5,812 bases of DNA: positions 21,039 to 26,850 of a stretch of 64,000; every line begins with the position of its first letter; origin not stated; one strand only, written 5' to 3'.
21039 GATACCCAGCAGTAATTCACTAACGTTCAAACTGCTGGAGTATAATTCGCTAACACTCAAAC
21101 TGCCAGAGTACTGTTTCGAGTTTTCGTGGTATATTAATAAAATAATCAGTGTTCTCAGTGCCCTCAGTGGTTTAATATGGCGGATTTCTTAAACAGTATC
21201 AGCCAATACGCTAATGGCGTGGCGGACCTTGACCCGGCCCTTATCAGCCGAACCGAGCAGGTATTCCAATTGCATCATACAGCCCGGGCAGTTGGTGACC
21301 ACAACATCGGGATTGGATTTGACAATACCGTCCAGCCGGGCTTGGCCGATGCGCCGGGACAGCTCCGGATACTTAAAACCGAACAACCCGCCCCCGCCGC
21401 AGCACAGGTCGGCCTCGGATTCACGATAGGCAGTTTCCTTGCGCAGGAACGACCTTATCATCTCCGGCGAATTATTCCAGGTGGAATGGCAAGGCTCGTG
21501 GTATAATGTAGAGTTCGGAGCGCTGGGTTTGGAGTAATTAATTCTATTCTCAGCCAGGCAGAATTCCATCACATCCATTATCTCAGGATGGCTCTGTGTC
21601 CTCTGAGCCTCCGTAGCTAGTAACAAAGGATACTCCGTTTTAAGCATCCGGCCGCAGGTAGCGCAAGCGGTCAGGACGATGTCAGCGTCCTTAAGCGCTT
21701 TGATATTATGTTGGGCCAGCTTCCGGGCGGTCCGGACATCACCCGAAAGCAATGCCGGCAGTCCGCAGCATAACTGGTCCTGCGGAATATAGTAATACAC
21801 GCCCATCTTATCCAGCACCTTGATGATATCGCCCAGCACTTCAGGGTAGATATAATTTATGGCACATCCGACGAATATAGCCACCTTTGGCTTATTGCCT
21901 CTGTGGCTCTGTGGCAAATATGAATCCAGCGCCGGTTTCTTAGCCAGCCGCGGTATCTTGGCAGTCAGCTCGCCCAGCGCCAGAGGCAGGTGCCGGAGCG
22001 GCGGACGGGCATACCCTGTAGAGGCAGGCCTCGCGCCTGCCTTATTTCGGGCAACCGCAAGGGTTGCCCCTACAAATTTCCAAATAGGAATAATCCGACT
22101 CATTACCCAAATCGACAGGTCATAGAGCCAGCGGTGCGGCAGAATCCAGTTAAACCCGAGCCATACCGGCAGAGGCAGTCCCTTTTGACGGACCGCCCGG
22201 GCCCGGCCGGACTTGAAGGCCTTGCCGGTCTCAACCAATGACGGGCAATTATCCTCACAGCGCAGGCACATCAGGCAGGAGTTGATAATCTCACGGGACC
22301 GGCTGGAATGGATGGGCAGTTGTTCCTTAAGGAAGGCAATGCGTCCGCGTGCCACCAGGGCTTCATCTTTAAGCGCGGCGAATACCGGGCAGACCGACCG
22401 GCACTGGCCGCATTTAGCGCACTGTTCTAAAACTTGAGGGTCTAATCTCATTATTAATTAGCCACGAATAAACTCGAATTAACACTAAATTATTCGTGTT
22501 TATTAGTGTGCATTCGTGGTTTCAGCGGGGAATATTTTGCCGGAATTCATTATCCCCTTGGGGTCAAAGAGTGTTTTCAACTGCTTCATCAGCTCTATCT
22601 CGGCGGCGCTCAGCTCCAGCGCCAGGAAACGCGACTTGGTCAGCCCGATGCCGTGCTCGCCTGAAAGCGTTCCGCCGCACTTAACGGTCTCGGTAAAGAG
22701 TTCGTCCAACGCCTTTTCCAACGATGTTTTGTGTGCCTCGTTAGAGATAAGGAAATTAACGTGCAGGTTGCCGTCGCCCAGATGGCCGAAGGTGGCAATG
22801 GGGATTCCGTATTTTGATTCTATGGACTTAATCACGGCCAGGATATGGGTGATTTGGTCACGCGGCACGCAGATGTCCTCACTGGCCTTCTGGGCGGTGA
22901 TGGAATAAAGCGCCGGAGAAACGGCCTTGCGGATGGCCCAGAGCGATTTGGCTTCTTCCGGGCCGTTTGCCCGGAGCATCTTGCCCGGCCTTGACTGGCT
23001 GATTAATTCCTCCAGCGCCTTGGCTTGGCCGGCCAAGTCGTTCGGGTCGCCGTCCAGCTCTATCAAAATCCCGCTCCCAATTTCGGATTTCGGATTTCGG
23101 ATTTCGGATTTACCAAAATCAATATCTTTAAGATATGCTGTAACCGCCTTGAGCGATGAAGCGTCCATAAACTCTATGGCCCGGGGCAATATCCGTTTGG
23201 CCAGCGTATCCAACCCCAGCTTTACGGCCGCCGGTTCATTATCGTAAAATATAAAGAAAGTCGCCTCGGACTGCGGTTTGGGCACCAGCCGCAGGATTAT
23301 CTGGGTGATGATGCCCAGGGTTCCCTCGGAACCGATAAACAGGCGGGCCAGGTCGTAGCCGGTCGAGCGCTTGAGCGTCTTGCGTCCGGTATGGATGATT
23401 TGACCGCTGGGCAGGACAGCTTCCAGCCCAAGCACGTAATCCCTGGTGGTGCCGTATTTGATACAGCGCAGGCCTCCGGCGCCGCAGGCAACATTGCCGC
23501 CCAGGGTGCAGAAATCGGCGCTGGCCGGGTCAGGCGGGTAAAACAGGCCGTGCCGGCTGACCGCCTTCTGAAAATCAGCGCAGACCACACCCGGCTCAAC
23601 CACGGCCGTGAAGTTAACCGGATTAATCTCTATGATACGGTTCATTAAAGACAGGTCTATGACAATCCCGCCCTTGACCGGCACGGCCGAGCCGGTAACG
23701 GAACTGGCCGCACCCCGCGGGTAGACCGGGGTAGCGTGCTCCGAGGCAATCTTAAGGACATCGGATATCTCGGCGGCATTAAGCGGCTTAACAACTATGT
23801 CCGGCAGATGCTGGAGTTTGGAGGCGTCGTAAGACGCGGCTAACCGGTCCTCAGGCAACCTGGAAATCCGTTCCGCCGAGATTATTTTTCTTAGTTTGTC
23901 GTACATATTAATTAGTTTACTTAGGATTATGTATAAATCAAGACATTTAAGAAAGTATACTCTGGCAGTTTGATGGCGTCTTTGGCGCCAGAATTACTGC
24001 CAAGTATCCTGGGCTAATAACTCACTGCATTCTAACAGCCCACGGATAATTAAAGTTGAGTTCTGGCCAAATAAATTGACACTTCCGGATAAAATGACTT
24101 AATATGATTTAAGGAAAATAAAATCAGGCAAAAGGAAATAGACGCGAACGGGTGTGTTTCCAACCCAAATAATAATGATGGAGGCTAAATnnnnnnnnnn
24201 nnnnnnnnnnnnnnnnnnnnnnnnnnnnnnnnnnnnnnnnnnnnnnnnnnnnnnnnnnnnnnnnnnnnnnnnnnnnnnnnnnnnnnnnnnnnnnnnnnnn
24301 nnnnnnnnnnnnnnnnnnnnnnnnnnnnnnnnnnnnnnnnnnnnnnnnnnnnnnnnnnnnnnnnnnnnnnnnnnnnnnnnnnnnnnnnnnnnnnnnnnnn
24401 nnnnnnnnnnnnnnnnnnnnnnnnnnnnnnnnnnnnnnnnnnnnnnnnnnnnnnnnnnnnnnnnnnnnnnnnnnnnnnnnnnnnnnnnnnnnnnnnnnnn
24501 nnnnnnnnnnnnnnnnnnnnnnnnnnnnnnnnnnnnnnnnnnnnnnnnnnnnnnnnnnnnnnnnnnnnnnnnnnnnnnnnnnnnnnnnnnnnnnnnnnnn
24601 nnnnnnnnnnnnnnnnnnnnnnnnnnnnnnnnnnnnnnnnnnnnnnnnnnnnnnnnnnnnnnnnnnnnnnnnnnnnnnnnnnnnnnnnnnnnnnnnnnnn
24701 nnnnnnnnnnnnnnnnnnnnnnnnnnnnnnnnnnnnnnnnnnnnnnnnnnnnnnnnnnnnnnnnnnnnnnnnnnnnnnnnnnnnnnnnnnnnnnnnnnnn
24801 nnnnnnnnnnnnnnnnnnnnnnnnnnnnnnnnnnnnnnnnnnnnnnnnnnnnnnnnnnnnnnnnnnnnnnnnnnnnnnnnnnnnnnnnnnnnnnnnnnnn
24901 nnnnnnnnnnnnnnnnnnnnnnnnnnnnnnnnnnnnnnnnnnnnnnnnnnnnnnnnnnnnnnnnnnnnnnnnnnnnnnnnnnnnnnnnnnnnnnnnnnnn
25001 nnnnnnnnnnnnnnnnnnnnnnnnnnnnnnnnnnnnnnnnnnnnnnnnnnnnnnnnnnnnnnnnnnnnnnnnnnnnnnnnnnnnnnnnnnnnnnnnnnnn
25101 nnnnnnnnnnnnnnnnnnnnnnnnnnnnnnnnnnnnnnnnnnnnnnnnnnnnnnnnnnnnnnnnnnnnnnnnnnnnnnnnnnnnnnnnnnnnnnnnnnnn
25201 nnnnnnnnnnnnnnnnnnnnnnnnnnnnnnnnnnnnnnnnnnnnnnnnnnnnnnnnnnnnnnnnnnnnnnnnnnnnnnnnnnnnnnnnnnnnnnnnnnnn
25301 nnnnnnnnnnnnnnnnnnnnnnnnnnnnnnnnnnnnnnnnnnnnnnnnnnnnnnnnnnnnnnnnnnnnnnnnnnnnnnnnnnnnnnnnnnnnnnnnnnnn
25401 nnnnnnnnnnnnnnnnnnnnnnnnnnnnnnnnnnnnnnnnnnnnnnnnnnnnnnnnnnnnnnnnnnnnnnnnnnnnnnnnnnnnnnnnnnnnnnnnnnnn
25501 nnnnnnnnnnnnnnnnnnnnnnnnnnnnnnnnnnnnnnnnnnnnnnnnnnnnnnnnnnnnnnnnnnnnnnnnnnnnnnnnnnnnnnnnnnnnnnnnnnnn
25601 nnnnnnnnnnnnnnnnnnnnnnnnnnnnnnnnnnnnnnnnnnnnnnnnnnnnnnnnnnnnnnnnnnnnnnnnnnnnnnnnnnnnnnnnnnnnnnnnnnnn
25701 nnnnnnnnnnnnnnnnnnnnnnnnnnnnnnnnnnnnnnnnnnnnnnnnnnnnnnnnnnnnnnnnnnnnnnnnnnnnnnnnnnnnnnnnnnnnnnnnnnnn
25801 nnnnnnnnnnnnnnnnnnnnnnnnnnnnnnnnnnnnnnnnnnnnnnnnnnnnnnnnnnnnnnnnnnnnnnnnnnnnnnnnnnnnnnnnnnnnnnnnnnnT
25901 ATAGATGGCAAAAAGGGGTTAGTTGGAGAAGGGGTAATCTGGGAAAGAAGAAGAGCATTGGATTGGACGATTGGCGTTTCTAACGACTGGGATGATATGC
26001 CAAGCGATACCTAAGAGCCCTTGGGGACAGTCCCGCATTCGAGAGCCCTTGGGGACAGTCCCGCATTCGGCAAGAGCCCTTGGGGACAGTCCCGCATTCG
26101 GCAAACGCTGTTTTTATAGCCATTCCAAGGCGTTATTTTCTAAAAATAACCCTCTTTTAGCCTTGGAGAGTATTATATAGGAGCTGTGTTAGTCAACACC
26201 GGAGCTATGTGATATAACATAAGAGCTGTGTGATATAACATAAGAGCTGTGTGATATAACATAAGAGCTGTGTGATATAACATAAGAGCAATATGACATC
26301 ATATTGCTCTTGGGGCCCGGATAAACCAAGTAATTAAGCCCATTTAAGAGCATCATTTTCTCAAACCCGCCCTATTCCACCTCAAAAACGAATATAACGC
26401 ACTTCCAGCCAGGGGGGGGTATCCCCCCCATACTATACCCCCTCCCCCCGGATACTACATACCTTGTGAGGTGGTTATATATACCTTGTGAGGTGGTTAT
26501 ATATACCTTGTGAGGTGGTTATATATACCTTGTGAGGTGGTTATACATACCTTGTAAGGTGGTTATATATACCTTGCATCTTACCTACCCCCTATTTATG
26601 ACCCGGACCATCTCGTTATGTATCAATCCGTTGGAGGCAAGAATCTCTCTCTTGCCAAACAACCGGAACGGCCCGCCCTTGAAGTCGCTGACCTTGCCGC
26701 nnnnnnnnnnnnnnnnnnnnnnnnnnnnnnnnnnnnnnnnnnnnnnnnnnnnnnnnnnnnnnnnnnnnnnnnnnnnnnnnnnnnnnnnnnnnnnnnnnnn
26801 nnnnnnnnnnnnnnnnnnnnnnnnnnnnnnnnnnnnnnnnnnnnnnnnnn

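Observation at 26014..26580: Three distinct spacer-less tandem repeat arrays plus G8/C7 homopolymer tracts in one 570-bp intergenic region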

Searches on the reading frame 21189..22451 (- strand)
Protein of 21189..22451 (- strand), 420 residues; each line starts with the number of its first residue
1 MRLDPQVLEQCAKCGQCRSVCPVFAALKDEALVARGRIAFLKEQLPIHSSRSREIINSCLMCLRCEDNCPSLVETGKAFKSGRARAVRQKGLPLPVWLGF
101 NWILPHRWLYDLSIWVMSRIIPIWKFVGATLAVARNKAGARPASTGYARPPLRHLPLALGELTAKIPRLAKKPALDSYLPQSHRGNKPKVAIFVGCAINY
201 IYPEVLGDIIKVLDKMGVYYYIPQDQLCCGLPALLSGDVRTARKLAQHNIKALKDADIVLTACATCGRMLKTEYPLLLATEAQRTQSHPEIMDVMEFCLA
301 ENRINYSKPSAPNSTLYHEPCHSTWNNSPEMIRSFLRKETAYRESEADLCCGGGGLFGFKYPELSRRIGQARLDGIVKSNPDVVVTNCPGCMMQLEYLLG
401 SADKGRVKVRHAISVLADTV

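Call 7: search_protein_families(library=pfam, proteins=[window:21189-22451:-])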
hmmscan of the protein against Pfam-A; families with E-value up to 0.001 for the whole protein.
window:21189-22451:- (420 aa): 6 families
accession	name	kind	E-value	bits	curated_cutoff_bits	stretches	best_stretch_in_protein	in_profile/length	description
PF02754.22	CCG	-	3.7e-32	110.7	20.6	2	190-271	1-85/85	Cysteine-rich domain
PF13183.11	Fer4_8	-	5.6e-12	46.5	27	1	8-71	2-66/68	4Fe-4S dicluster domain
PF13534.11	Fer4_17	-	2.1e-06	28.6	22.2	1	10-71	1-58/61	4Fe-4S dicluster domain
PF12838.12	Fer4_7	-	9.3e-06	26.5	27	1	10-71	1-50/52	4Fe-4S dicluster domain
PF13484.11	Fer4_16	-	2e-05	25.7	30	1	10-70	1-64/66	4Fe-4S double cluster binding domain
PF25160.1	LdpA_Fe-S-bd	-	0.00034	20.8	27.6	0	8-23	25-40/49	LdpA Fe-S cluster-binding domain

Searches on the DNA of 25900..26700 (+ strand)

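Call 17: search_dna_similar(query=window:26000-26620:+, collection=plasmids, mode=distant, max_evalue=0.01)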
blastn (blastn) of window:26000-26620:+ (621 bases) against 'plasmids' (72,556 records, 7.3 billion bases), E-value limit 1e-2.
Records with a match: 13; places in all: 59; records where one place covers at least 80% of the query: 0.
Best place of each record, by identity: 60-80% 13.
By first word of the organism name: Borreliella 13.
By predicted mobility (MOB-suite, as given by PLSDB): non-mobilizable 13.
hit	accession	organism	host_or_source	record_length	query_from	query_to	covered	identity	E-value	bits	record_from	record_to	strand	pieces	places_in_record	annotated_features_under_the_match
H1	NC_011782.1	Borreliella burgdorferi ZS7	-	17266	207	286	13%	76.3%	7e-6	60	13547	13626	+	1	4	none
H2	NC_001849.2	Borreliella burgdorferi B31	-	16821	207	286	13%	76.3%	7e-6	60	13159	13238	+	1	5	none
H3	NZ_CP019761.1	Borreliella burgdorferi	Ixodes scapularis,tick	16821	207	286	13%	76.3%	7e-6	60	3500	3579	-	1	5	none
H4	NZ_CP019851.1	Borreliella burgdorferi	Homo sapiens,human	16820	207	286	13%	76.3%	7e-6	60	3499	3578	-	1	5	none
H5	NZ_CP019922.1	Borreliella burgdorferi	Homo sapiens,human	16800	207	286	13%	76.3%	7e-6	60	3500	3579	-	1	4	none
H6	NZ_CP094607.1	Borreliella burgdorferi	wild tick,Whole organism,wild tick nymph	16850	207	286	13%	76.3%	7e-6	60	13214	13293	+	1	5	none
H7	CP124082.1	Borreliella burgdorferi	Homo sapiens,Bacterial isolate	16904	207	286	13%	76.3%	7e-6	60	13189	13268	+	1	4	none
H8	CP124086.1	Borreliella burgdorferi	Homo sapiens,Bacterial isolate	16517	207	286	13%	76.3%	7e-6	60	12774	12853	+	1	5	none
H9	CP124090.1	Borreliella burgdorferi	Homo sapiens,Bacterial isolate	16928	207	286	13%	76.3%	7e-6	60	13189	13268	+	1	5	none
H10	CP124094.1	Borreliella burgdorferi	Bacterial isolate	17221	207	286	13%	76.3%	7e-6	60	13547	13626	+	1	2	none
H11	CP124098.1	Borreliella burgdorferi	Bacterial isolate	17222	207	286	13%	76.3%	7e-6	60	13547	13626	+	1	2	none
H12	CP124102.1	Borreliella burgdorferi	Bacterial isolate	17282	207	286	13%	76.3%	7e-6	60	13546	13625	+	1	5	none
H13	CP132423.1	Borreliella burgdorferi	Bacterial isolate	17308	207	286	13%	76.3%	7e-6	60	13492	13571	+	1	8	none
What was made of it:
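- Tried and rejected: I treat it as spurious and did not follow it up (call 17).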

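Call 18: search_dna_similar(query=window:26000-26620:+, collection=phages, mode=distant, max_evalue=0.01)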
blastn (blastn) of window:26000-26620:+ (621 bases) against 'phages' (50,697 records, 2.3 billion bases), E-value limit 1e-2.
No match.

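Call 62: search_rna_families(source=window, start=25900, end=26700, threshold=evalue, max_evalue=1)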
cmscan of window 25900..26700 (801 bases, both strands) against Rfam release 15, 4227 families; matches with E-value up to 1: 3.
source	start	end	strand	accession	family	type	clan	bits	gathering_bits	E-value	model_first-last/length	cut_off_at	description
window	26477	26565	+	RF04172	MIR8675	Gene; miRNA;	-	20.6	90.8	0.42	1-95/95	no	MIR8675 microRNA precursor family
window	26276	26311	-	RF04343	Plastid-psbA-2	Cis-reg;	CL00153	19.7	55.8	0.66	1-60/60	no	Plastid-psbA-2 3UTR RNA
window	26205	26283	+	RF01706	Gut-1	Gene; sRNA;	-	18.6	50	0.74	1-77/77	no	Gut-1 RNA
